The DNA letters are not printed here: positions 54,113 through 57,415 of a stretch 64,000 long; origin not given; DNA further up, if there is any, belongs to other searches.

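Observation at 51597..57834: Bat-like module (two exported HEAT/TPR paralogs, a 982-aa double-VWA BatA-like protein, a lipoprotein) attached to the secretin-N array but lacking MoxR/DUF58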

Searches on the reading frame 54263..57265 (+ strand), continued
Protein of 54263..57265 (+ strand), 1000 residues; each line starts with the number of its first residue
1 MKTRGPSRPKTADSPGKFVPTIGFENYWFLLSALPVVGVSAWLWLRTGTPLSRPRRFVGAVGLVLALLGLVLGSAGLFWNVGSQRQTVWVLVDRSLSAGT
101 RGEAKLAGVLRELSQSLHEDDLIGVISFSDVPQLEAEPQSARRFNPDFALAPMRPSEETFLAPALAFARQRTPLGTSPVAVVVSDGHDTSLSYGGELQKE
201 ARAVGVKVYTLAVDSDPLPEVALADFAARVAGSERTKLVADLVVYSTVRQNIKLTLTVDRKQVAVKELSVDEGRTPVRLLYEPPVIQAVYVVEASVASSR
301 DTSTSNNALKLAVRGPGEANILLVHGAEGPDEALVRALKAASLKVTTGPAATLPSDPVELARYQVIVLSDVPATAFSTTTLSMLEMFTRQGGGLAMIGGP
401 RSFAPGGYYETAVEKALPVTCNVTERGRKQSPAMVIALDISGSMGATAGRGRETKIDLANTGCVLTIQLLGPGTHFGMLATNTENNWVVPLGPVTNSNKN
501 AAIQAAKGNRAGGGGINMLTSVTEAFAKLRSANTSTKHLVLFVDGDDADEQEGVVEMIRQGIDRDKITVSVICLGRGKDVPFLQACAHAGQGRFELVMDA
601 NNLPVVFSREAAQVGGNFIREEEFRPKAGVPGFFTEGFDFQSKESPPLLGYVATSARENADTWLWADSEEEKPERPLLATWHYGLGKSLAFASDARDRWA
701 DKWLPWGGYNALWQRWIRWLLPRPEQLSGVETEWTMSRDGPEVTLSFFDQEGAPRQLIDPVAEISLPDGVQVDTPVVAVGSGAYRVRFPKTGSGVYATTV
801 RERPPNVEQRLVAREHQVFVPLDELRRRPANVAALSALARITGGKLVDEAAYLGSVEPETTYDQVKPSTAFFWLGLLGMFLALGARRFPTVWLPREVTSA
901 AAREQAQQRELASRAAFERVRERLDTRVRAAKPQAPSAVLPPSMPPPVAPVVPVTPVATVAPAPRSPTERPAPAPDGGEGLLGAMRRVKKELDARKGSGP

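Call 49: search_solved_structures(query=A1, max_evalue=0.01)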
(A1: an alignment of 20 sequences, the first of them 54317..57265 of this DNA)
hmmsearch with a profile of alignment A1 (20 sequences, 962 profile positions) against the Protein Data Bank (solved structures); distinct sequences matched with E-value up to 0.01: 46.
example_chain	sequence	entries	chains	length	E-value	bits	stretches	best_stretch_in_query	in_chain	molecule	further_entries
3soz_A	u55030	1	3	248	4e-25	91.4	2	313-407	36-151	Cytoplasmic Protein STM1381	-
2gk3_A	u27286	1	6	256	5.4e-23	84.3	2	314-402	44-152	putative cytoplasmic protein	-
3ibs_A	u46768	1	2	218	7.6e-14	54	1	64-223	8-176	conserved hypothetical protein BatB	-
3rht_A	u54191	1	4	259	1.3e-13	53.3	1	341-403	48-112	(GATase1)-like protein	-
4jdu_A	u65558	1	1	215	5.7e-13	51.1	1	67-198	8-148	Aerotolerance-related membrane protein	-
5a8j_A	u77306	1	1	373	1.4e-10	43.2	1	415-584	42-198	VWA2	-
6pyo_A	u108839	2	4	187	2.8e-10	42.2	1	415-569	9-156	cDNA FLJ56608, highly similar to Homo sapiens chloride channel, calcium activated, family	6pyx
9c4f_I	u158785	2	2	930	1.8e-09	39.6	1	415-569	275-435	Inter-alpha-trypsin inhibitor heavy chain H4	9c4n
4cn8_A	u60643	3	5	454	1.9e-09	39.4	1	451-564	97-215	PROXIMAL THREAD MATRIX PROTEIN 1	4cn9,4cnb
9han_A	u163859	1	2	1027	2.6e-09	39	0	70-204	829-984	Collagen type VI alpha 1 chain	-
9no5_A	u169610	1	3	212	4.4e-08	35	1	406-583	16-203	Putative secreted protein, hemolysin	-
4rck_A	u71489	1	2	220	7.3e-08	34.2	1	64-194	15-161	Hypothetical membrane spanning protein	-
9han_B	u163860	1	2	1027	1.4e-07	33.3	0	68-194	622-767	Collagen type VI alpha 2 chain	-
6fpy_A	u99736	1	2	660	1.4e-06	30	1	413-574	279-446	Inter-alpha-trypsin inhibitor heavy chain H1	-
9gtu_A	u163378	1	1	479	4.2e-06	28.4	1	70-204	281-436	Collagen alpha-1(VI) chain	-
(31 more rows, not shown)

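Call 83: search_solved_structures(query=A1, max_evalue=1e-8, show_alignments=5)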
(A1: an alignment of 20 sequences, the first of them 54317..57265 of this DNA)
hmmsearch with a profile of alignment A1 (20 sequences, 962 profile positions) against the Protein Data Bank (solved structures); distinct sequences matched with E-value up to 1e-8: 10.
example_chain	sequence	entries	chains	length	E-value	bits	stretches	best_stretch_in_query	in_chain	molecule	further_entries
3soz_A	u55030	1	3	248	4e-25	91.4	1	313-407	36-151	Cytoplasmic Protein STM1381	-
2gk3_A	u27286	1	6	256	5.4e-23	84.3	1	314-402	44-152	putative cytoplasmic protein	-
3ibs_A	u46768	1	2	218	7.6e-14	54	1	64-223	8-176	conserved hypothetical protein BatB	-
3rht_A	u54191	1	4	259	1.3e-13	53.3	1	341-403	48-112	(GATase1)-like protein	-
4jdu_A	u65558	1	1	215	5.7e-13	51.1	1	67-198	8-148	Aerotolerance-related membrane protein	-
5a8j_A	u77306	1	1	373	1.4e-10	43.2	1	415-584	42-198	VWA2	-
6pyo_A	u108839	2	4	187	2.8e-10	42.2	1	415-569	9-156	cDNA FLJ56608, highly similar to Homo sapiens chloride channel, calcium activated, family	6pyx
9c4f_I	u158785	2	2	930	1.8e-09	39.6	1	415-569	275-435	Inter-alpha-trypsin inhibitor heavy chain H4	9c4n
4cn8_A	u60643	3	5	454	1.9e-09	39.4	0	451-564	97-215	PROXIMAL THREAD MATRIX PROTEIN 1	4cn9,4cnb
9han_A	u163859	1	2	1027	2.6e-09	39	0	70-204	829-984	Collagen type VI alpha 1 chain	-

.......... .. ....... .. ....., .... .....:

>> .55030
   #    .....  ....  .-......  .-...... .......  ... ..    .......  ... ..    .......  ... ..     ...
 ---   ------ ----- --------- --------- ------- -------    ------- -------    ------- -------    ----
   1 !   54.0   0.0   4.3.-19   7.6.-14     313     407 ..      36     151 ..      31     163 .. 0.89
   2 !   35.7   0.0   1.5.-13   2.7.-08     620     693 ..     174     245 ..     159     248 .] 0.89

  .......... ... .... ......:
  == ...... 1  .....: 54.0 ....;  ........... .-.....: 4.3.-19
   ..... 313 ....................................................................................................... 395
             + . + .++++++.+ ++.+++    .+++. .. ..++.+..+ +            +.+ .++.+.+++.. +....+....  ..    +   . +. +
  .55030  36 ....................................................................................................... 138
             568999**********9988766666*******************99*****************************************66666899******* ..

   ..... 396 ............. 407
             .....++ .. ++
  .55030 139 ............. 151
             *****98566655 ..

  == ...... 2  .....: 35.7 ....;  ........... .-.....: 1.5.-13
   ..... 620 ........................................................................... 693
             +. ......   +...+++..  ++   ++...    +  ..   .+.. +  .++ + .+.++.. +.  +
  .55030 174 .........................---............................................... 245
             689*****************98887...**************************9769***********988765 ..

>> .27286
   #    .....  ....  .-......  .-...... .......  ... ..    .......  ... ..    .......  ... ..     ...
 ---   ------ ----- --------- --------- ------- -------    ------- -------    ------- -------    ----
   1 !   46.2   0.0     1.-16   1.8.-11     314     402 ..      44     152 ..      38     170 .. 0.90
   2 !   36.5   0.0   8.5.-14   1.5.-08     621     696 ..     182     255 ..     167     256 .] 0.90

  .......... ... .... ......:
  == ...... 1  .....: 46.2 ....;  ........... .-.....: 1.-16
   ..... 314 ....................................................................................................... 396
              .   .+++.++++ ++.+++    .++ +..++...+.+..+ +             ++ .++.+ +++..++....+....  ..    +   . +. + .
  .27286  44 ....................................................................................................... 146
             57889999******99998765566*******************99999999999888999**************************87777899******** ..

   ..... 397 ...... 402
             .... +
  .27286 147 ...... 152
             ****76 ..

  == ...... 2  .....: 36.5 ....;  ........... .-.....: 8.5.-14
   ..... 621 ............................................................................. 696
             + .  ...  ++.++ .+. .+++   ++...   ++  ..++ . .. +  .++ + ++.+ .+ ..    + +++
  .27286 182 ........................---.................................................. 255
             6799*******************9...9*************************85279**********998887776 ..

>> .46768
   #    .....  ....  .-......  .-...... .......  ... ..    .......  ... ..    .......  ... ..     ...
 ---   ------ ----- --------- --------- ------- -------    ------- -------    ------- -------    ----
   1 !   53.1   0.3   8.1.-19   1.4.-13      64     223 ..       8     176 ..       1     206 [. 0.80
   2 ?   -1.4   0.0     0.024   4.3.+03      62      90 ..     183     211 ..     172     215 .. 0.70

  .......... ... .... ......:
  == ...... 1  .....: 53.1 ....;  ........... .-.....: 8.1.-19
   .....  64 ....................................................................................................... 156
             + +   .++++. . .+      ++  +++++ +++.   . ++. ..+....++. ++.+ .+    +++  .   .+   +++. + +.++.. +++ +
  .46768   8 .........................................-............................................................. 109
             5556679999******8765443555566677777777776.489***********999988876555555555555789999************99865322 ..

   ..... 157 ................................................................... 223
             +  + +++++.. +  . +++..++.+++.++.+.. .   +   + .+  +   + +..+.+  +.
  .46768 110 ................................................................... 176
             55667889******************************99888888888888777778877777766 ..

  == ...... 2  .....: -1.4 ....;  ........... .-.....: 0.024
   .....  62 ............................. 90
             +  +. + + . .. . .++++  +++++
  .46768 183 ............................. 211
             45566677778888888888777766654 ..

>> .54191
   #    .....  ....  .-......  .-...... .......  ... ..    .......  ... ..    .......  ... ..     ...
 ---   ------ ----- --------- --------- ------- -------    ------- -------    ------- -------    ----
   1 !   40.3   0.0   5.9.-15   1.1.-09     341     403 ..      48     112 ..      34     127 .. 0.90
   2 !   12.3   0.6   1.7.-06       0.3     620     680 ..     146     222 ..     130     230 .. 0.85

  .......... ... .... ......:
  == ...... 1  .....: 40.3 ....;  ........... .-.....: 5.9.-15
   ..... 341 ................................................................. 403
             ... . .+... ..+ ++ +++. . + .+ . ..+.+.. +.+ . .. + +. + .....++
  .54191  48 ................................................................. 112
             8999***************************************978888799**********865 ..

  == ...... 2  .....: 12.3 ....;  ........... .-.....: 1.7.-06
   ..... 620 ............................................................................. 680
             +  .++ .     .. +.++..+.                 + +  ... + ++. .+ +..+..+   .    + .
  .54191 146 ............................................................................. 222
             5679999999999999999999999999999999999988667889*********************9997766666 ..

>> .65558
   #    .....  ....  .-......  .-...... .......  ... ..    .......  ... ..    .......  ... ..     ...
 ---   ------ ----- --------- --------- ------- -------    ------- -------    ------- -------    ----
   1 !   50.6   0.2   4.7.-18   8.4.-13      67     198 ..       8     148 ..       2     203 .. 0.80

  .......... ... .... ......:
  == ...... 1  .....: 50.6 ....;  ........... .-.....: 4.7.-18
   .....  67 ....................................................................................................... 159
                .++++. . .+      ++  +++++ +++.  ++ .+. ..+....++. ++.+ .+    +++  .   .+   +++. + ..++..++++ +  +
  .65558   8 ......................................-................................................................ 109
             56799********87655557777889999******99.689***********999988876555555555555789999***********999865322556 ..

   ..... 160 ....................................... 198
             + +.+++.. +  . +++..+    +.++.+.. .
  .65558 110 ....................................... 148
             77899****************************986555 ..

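Call 88: search_protein_families(library=pfam, proteins=[L020:379-1992:+, L020:5657-6382:-, L020:6300-7850:-, L020:7720-9258:-, L020:9266-10066:-], max_evalue=0.01)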
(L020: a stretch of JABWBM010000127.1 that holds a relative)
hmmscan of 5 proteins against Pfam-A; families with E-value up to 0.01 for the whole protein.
L020:379-1992:+ (537 aa): 1 family
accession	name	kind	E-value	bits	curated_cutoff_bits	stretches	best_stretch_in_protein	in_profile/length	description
PF07719.23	TPR_2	-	0.0073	16.8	27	0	449-474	3-28/34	Tetratricopeptide repeat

L020:5657-6382:- (241 aa): 0 families

L020:6300-7850:- (516 aa): 0 families

L020:7720-9258:- (512 aa): 4 families
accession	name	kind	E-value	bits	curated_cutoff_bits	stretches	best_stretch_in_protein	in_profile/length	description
PF00006.31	ATP-synt_ab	-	2.9e-88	295.5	29.5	1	146-355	1-213/213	ATP synthase alpha/beta family, nucleotide-binding domain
PF18269.6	T3SS_ATPase_C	-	9.3e-27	93.1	22.7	1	364-433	3-72/72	T3SS EscN ATPase C-terminal domain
PF02874.29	ATP-synt_ab_N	-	7.5e-05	23.6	20.9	1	25-86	2-66/69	ATP synthase alpha/beta family, beta-barrel domain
PF00005.33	ABC_tran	-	0.00017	22.7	25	1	154-208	6-52/137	ABC transporter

L020:9266-10066:- (266 aa): 1 family
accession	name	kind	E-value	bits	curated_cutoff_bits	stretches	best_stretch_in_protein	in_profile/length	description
PF02108.21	FliH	-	2.9e-17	63.2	24.1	1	120-246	4-127/128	Flagellar assembly protein FliH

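Call 89: search_protein_families(library=padloc, proteins=[window:54317-57265:+], max_evalue=0.01)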
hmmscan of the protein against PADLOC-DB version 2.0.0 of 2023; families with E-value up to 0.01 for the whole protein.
window:54317-57265:+ (982 aa): 0 families
